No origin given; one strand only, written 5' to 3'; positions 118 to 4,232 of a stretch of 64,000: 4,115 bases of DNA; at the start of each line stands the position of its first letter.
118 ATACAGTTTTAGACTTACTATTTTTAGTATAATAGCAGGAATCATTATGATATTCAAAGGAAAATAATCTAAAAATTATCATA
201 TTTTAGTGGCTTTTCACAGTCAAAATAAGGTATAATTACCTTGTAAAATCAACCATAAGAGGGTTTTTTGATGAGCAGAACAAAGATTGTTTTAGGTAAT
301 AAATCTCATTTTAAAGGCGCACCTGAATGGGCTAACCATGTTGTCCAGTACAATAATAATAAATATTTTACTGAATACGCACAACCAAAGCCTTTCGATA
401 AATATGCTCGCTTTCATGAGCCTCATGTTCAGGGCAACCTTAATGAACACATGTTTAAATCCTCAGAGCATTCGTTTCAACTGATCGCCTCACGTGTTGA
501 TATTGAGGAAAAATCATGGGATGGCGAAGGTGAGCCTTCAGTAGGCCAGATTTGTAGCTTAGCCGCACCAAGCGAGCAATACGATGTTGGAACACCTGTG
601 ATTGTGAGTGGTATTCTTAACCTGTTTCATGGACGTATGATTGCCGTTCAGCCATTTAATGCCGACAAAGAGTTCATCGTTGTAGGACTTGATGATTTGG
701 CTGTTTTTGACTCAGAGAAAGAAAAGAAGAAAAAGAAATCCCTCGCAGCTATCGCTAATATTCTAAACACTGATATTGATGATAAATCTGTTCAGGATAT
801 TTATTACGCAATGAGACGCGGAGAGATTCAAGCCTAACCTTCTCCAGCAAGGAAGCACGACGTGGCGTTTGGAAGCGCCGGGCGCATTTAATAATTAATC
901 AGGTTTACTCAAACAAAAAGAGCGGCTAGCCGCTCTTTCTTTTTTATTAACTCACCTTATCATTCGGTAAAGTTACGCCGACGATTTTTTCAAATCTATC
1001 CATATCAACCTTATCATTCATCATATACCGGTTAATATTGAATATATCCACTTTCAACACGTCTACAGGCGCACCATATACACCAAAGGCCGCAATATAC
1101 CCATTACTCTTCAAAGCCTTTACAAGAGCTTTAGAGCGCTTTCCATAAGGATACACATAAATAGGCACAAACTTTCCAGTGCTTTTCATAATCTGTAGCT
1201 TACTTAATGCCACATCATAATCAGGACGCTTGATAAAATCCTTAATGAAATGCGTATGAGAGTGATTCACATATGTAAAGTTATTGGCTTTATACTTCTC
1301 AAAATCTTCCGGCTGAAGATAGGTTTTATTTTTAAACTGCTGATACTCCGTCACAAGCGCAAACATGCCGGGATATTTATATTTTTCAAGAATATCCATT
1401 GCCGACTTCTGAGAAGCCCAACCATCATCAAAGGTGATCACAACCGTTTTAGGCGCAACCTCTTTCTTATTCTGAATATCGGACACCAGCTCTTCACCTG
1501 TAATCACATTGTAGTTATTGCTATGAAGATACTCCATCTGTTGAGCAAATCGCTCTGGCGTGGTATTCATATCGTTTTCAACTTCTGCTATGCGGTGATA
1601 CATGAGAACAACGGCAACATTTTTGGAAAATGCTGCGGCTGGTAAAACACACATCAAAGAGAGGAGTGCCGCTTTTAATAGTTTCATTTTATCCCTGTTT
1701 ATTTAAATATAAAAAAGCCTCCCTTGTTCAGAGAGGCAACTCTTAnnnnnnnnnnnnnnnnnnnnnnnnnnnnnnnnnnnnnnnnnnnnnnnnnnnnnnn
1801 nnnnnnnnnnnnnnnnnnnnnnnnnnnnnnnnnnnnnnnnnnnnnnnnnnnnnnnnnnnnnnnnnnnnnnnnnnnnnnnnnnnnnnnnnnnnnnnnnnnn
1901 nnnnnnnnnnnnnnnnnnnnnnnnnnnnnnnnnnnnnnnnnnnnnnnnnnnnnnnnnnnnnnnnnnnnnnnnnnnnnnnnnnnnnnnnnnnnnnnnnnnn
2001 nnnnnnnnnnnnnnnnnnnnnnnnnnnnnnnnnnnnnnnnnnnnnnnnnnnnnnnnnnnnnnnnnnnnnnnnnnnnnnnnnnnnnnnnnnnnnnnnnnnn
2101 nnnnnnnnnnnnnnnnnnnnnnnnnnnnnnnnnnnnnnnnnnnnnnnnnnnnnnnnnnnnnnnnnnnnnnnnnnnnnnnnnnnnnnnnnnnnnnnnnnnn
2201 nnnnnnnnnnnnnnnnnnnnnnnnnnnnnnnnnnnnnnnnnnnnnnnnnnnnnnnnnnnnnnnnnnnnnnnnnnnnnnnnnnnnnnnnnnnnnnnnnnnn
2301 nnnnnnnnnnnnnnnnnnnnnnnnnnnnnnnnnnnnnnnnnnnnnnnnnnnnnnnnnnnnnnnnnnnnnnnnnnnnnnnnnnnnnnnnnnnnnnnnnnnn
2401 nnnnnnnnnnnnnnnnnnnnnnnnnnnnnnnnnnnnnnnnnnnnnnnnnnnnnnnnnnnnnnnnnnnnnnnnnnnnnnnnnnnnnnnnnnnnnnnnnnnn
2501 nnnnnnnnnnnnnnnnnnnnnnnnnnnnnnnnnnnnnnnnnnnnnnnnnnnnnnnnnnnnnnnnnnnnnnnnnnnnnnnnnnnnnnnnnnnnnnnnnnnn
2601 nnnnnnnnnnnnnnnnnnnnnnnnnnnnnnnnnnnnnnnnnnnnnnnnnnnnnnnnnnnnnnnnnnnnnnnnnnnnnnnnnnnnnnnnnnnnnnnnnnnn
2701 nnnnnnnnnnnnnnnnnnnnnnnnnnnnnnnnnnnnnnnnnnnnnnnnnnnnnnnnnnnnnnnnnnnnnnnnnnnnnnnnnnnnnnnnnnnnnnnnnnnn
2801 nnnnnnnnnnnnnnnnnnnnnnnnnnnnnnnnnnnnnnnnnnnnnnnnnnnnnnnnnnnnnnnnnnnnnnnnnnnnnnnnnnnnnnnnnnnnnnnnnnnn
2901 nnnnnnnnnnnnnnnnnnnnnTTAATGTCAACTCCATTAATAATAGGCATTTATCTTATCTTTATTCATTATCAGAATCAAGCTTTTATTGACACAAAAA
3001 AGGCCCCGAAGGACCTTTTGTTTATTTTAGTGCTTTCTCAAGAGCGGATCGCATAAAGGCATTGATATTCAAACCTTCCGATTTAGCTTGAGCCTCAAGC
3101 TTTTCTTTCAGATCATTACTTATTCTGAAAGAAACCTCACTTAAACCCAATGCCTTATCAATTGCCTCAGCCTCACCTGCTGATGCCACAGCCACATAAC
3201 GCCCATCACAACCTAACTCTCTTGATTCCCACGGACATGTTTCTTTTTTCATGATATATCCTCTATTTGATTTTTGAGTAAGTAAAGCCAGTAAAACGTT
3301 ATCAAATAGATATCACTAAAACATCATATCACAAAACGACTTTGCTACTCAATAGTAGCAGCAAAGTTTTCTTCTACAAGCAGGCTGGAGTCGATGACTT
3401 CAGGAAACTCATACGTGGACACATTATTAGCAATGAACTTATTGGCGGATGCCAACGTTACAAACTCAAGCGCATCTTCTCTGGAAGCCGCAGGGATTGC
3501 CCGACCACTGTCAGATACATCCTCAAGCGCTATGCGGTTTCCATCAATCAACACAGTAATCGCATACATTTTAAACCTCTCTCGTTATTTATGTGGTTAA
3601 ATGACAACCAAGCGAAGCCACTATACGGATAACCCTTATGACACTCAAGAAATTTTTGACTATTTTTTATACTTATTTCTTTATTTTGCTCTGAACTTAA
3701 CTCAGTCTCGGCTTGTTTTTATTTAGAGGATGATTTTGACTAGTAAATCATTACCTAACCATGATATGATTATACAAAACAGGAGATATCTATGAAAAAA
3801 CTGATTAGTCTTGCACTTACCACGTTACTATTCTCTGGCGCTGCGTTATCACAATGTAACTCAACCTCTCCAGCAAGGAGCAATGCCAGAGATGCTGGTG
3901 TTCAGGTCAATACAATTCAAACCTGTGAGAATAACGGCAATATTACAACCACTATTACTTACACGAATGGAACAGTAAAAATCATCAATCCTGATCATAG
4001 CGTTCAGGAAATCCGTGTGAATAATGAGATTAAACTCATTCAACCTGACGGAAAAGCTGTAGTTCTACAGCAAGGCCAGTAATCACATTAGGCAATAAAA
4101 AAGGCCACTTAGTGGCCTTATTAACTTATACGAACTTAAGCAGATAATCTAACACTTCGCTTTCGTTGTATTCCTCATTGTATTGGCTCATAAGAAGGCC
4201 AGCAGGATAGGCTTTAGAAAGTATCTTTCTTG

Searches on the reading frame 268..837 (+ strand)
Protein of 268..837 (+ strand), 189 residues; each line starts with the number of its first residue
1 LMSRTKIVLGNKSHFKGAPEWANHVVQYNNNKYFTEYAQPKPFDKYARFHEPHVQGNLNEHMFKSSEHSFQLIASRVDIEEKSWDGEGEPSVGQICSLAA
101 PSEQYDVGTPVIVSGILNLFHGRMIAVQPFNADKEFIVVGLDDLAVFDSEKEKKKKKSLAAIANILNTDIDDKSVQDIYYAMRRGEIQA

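Call 16: search_protein_families(library=pfam, alignment_id=A2, max_evalue=0.0001)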
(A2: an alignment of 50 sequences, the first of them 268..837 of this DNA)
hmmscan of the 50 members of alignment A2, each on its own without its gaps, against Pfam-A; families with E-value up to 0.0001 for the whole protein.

A. member 1, window:268-837:+ (189 aa): 0 families

B. families by the number of members that match (of 50 scanned): 13 families
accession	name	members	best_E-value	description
PF03571.21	Peptidase_M49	1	3.9e-56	Peptidase family M49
PF00015.26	MCPsignal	1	1.2e-33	Methyl-accepting chemotaxis protein (MCP) signalling domain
PF01145.31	Band_7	1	2e-24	SPFH domain / Band 7 family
PF08805.16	PilS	1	1.6e-21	PilS N terminal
PF01522.26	Polysacc_deac_1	1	9.8e-15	Polysaccharide deacetylase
PF13637.12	Ank_4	1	5.9e-14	Ankyrin repeats (many copies)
PF14284.11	PcfJ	1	2.5e-11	PcfJ-like protein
PF12796.13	Ank_2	1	1.3e-09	Ankyrin repeats (3 copies)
PF03235.19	GmrSD_N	1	6.2e-08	GmrSD restriction endonuclease, N-terminal domain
PF07963.17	N_methyl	1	2.3e-05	Prokaryotic N-terminal methylation motif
PF00023.36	Ank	1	2.8e-05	Ankyrin repeat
PF13857.12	Ank_5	1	5.6e-05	Ankyrin repeats (many copies)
PF13671.12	AAA_33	1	9.7e-05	AAA domain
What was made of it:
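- On T4-type holin T / antiholin RI: No lysozyme, endolysin or spanin family among 50 ORFs of at least 120 aa in the 64-kb window (call 16).
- On Diversity-generating retroelement target: No RT family in the Pfam scan of 50 ORFs (call 16).
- No endolysin or spanin family among 50 ORFs of at least 120 aa in the window (call 16).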

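Call 17: search_protein_families(library=phrogs, alignment_id=A2, max_evalue=0.00001)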
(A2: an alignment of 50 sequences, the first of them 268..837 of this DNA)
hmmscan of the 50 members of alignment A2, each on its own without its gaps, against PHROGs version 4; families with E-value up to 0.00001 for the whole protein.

A. member 1, window:268-837:+ (189 aa): 0 families

B. families by the number of members that match (of 50 scanned): 12 families
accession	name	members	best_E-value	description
phrog_10079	-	2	3.3e-64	-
phrog_5960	-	1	9.4e-67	-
phrog_8572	-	1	7.4e-42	-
phrog_1583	-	1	4.8e-24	-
phrog_200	-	1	1.5e-19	lipoprotein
phrog_3169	-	1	3.9e-19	-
phrog_11026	-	1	6.6e-19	-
phrog_10011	-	1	5.9e-18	-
phrog_17356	-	1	7.4e-18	-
phrog_9262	-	1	1.6e-15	-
phrog_9049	-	1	8.1e-10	-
phrog_8470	-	1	2.7e-07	-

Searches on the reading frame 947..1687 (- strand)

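Call 5: search_protein_families(library=pfam, proteins=[window:947-1687:-], max_evalue=0.1)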
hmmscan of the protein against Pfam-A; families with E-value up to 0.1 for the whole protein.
window:947-1687:- (246 aa): 1 family
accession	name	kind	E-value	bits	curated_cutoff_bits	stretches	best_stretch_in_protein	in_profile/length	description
PF01522.26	Polysacc_deac_1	-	9.8e-15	55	23.1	1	75-197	2-121/124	Polysaccharide deacetylase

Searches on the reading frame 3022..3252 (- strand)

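Call 113: search_protein_families(library=pfam, proteins=[window:3022-3252:-], max_evalue=0.01)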
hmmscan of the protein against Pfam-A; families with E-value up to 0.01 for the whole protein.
window:3022-3252:- (76 aa): 4 families
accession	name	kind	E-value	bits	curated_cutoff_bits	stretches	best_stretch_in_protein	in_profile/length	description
PF01402.27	RHH_1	-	4.1e-05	23.8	20.5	1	40-75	2-37/39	Ribbon-helix-helix protein, copG family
PF21983.2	NikA-like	-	0.00023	21.7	27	1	40-70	7-37/72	Mobilization protein NikA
PF12441.14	CopG_antitoxin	-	0.00025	22.2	28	1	38-73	43-78/79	CopG antitoxin of type II toxin-antitoxin system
PF05534.18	HicB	-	0.00029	21.1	21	1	41-71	21-51/51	HicB family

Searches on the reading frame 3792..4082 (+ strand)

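Call 51: search_protein_families(library=padloc, proteins=[window:3792-4082:+], max_evalue=0.01)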
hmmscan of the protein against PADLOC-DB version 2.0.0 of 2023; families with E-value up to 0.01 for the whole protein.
window:3792-4082:+ (96 aa): 0 families

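Call 52: search_protein_families(library=ncbifam, proteins=[window:3792-4082:+], max_evalue=0.01)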
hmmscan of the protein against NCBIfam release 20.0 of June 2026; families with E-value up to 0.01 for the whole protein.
window:3792-4082:+ (96 aa): 2 families
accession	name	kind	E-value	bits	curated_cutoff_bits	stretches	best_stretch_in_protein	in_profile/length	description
NF038040.1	phero_PhrK_fam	equivalog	1.1e-05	25.6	35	1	1-28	1-29/40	PhrK family phosphatase-inhibitory pheromone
NF038340.1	SAR2788_fam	subfamily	0.0037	17.1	50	1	2-84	2-86/177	SAR2788 family putative toxin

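Call 113: search_protein_families(library=pfam, proteins=[window:3792-4082:+], max_evalue=0.01)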
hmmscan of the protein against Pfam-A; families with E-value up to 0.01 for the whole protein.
window:3792-4082:+ (96 aa): 0 families
